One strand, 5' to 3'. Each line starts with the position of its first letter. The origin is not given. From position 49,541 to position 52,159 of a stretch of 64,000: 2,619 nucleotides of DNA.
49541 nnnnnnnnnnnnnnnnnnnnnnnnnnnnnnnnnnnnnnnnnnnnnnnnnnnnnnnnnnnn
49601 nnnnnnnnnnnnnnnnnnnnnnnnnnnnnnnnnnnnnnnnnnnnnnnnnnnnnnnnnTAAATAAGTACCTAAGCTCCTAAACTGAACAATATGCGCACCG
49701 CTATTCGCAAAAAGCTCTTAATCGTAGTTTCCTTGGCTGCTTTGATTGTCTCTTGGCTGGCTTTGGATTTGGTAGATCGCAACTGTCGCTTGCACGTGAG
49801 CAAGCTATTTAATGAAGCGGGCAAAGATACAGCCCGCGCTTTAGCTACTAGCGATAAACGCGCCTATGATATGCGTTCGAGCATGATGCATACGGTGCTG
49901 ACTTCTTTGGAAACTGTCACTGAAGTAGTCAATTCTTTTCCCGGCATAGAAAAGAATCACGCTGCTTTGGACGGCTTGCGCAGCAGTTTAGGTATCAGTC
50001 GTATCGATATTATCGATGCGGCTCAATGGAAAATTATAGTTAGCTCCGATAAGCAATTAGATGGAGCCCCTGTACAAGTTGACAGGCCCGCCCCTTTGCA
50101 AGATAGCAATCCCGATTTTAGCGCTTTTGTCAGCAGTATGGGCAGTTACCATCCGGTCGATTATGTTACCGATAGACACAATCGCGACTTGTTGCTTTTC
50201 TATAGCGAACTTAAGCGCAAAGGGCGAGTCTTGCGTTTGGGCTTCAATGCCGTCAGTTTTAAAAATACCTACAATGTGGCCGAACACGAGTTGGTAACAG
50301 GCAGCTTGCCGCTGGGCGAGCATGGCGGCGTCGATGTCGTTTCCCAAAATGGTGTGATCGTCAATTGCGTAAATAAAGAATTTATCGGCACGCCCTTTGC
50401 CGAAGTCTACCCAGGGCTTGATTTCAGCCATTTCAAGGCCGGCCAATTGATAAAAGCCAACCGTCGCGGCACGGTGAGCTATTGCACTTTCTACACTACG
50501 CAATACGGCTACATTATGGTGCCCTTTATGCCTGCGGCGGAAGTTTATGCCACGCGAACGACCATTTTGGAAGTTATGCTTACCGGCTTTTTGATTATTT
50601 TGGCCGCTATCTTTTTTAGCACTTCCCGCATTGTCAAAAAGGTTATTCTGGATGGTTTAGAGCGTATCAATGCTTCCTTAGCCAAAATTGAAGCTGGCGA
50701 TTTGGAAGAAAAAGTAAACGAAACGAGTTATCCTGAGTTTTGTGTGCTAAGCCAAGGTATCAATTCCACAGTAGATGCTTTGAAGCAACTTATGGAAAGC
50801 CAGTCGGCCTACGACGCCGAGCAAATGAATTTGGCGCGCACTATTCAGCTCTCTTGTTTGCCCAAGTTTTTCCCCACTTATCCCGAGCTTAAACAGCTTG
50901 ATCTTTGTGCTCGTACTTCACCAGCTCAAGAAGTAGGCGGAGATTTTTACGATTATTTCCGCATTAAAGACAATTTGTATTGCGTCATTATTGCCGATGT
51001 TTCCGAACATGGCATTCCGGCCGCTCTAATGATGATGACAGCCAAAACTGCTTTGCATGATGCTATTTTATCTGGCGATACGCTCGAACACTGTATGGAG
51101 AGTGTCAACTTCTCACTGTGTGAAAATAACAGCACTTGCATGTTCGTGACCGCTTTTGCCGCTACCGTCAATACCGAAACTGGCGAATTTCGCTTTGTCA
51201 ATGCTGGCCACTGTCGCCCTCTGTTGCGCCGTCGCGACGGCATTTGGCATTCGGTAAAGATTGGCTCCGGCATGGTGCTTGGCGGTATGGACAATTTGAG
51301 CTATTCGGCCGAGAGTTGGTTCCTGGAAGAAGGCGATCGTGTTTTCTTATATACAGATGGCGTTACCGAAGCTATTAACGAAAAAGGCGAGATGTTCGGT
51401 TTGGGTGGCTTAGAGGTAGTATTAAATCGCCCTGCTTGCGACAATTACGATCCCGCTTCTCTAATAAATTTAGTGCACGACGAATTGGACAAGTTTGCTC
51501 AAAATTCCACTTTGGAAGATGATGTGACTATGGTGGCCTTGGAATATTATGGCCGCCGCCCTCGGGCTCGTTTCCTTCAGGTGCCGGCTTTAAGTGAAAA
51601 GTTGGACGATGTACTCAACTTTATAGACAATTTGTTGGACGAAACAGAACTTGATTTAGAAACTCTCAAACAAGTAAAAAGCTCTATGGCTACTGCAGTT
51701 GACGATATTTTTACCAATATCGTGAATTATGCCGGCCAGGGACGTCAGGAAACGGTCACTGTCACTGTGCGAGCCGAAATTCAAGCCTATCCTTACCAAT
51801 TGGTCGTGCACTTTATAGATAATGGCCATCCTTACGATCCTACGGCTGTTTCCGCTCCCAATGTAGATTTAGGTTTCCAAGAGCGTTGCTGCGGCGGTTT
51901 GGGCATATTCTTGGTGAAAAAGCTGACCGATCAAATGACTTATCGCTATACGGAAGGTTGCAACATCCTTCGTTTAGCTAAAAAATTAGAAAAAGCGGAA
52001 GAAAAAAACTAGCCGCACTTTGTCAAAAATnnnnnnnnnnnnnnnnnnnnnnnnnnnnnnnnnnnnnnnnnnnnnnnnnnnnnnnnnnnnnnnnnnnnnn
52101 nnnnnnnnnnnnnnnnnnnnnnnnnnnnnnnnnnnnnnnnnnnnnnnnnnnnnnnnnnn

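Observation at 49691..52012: A single polypeptide combining an RsbU-like PP2C phosphatase and an RsbW-like GHKL kinase behind a TM-HAMP sensor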

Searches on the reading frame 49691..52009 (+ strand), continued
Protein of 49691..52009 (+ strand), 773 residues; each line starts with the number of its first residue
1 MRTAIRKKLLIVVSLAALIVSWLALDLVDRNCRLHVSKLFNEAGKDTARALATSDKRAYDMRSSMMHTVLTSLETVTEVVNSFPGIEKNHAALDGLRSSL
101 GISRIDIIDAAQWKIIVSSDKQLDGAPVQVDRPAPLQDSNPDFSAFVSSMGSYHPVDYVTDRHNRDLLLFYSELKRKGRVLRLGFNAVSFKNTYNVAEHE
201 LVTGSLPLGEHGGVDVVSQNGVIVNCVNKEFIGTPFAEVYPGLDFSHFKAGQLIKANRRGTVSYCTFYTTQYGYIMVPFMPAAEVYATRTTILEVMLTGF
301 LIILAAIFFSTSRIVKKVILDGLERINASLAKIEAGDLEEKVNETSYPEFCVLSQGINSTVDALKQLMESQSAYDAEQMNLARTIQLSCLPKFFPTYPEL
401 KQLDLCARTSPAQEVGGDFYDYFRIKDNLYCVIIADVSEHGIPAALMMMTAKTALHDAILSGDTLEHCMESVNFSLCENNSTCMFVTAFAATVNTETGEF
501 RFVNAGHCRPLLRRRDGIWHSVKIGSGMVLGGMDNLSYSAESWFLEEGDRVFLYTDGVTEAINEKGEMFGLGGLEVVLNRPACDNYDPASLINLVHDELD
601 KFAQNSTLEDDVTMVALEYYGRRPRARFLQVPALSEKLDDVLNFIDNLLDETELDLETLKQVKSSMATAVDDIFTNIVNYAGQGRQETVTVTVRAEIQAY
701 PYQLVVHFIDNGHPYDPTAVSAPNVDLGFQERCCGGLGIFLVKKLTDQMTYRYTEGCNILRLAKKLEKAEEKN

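Call 76: find_encoding_contigs(protein=P0045, flank=6000, max_places=1)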
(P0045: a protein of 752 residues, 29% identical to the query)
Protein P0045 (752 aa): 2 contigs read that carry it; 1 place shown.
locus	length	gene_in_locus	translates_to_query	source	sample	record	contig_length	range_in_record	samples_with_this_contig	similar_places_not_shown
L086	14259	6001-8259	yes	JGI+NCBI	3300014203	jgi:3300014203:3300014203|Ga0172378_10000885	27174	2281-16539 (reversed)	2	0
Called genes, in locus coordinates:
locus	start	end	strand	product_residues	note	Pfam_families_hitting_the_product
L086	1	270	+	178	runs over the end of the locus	PF04677:CwfJ_C_1 (weak), PF11969:DcpS_C (weak), PF01230:HIT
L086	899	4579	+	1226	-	PF12974:Phosphonate-bd (faint), PF00497:SBP_bac_3, PF10613:Lig_chan-Glu_bd (weak), PF00497:SBP_bac_3, PF10613:Lig_chan-Glu_bd (weak), PF00497:SBP_bac_3, PF00528:BPD_transp_1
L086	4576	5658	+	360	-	PF00005:ABC_tran, PF13304:AAA_21 (faint), PF02463:SMC_N (weak)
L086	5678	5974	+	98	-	PF01740:STAS, PF13466:STAS_2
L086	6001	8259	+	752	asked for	PF07228:SpoIIE, PF13581:HATPase_c_2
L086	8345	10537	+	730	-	PF02901:PFL-like, PF01228:Gly_radical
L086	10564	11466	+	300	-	PF13353:Fer4_12, PF04055:Radical_SAM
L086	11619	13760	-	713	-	PF02901:PFL-like, PF01228:Gly_radical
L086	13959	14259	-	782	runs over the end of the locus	PF16126:DUF4838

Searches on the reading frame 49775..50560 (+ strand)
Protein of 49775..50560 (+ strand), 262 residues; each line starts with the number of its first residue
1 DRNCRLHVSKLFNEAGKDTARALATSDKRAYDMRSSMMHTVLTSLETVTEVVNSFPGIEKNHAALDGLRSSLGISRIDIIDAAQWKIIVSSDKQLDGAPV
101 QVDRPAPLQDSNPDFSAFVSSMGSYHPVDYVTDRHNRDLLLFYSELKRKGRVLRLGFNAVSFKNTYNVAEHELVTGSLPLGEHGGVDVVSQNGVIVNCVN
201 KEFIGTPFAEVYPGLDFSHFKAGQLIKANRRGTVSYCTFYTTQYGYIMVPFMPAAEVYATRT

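Call 62: predict_structure(alignment_id=A2)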
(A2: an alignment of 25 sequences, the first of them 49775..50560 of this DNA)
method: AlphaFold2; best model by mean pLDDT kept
length: 262 residues; sequences in the alignment: 25
mean_pLDDT: 83.5   pTM: 0.54
mean pLDDT of the five models: 83.5, 82.0, 80.4, 80.2, 79.8
residues with pLDDT >= 90: 86; 70-90: 141; 50-70: 35; < 50: 0
segments of 3 or more residues with pLDDT < 50: none
pLDDT, mean of each block of 10 residues (from residue 1): 83 84 68 76 89 87 88 91 92 89 75 69 73 88 90 91 74 61 88 85 87 91 92 93 86 87 56
secondary structure, 60 per line:
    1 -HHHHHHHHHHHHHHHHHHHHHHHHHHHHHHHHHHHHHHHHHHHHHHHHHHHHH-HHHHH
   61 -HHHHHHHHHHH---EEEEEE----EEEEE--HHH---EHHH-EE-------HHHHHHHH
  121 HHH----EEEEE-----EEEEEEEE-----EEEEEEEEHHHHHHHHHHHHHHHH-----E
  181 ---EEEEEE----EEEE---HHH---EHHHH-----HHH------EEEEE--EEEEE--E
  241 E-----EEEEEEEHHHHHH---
elements in order: H2-54 H56-60 H62-72 E76-81 E86-90 H113-123 E128-132 E138-145 E151-158 H159-174 E184-189 E194-197 H208-211 E226-230 E233-237 E247-253 H254-259

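Call 64: fold_search(model_id=the predicted structure, library=pdb)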
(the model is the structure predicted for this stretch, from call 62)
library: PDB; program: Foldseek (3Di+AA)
matches with E <= 10: 1331; with E <= 0.001: 101
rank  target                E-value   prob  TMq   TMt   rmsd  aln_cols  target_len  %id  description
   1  6iot_B                1.2e-09  1.00  0.31  0.34  10.1       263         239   14  The ligand binding domain of Mlp24 with arginine (released 2019-03-20)
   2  8bmv_A                1.2e-09  1.00  0.37  0.39   9.9       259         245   14  Ligand binding domain of the P. Putida receptor McpH in complex with Uric acid (released 2024-07-24)
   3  6ior_C                2.1e-09  1.00  0.30  0.32  10.5       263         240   12  The ligand binding domain of Mlp24 with asparagine (released 2019-03-20)
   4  6iop_B                5.7e-09  1.00  0.29  0.32  10.5       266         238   12  The ligand binding domain of Mlp24 (released 2019-03-20)
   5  6iov_A                6.4e-09  1.00  0.37  0.42   9.7       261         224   11  The ligand binding domain of Mlp37 with arginine (released 2019-11-06)
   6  6iou_A                6.8e-09  1.00  0.34  0.37   9.5       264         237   12  The ligand binding domain of Mlp24 with serine (released 2019-03-06)
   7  8bmv_B                7.7e-09  1.00  0.33  0.35   9.8       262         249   13  Ligand binding domain of the P. Putida receptor McpH in complex with Uric acid (released 2024-07-24)
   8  6ior_A                9.2e-09  1.00  0.31  0.34  10.4       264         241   13  The ligand binding domain of Mlp24 with asparagine (released 2019-03-20)
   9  4xmr_A                9.7e-09  1.00  0.37  0.39   9.2       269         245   12  Crystal structure of the sensory domain of the Campylobacter jejuni chemoreceptor Tlp3 (CcmL) with isoleucine bound. (released 2015-11-04)
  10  6iop_A                1.2e-08  1.00  0.29  0.31  11.2       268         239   12  The ligand binding domain of Mlp24 (released 2019-03-20)
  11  6ios                  1.5e-08  1.00  0.35  0.39  10.8       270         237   11  The ligand binding domain of Mlp24 with proline (released 2019-03-06)
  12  6iot_D                1.6e-08  1.00  0.30  0.32  10.3       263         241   12  The ligand binding domain of Mlp24 with arginine (released 2019-03-20)
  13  4xmq_A                2.0e-08  1.00  0.38  0.39   9.6       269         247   12  Crystal structure of the sensory domain of the Campylobacter jejuni chemoreceptor Tlp3 (CcmL) (released 2015-11-04)
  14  9hvj                  2.5e-08  1.00  0.30  0.28  10.9       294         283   11  Ligand binding domain of Roseburia intestinalis L1-82 uracil chemoreceptor (dCache) in complex with uracil and acetate (released 2025-03-12)
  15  6mni_A                2.6e-08  1.00  0.40  0.40   9.8       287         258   11  Structure of the tandem CACHE domain of PscC (released 2019-10-16)
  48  6mab                  7.5e-07  1.00  0.36  0.35  11.1       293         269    9  1.7A resolution structure of RsbU from Chlamydia trachomatis (periplasmic domain) (released 2019-09-04)
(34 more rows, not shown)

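Call 87: search_protein_families(library=pfam, proteins=[window:49775-50560:+], max_evalue=10)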
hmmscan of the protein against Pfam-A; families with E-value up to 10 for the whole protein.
window:49775-50560:+ (262 aa): 0 families

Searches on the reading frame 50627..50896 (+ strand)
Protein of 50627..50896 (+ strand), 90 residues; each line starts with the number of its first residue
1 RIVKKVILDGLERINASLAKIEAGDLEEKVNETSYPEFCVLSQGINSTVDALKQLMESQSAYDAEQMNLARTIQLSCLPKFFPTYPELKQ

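Call 87: search_protein_families(library=pfam, proteins=[window:50627-50896:+], max_evalue=10)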
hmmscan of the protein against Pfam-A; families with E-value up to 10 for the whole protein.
window:50627-50896:+ (90 aa): 2 families
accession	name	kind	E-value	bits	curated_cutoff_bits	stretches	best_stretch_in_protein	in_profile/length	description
PF00672.30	HAMP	-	0.00035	21.3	25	1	6-54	5-53/53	HAMP domain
PF18947.5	HAMP_2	-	0.001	19.4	24.3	1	8-53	21-66/67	HAMP domain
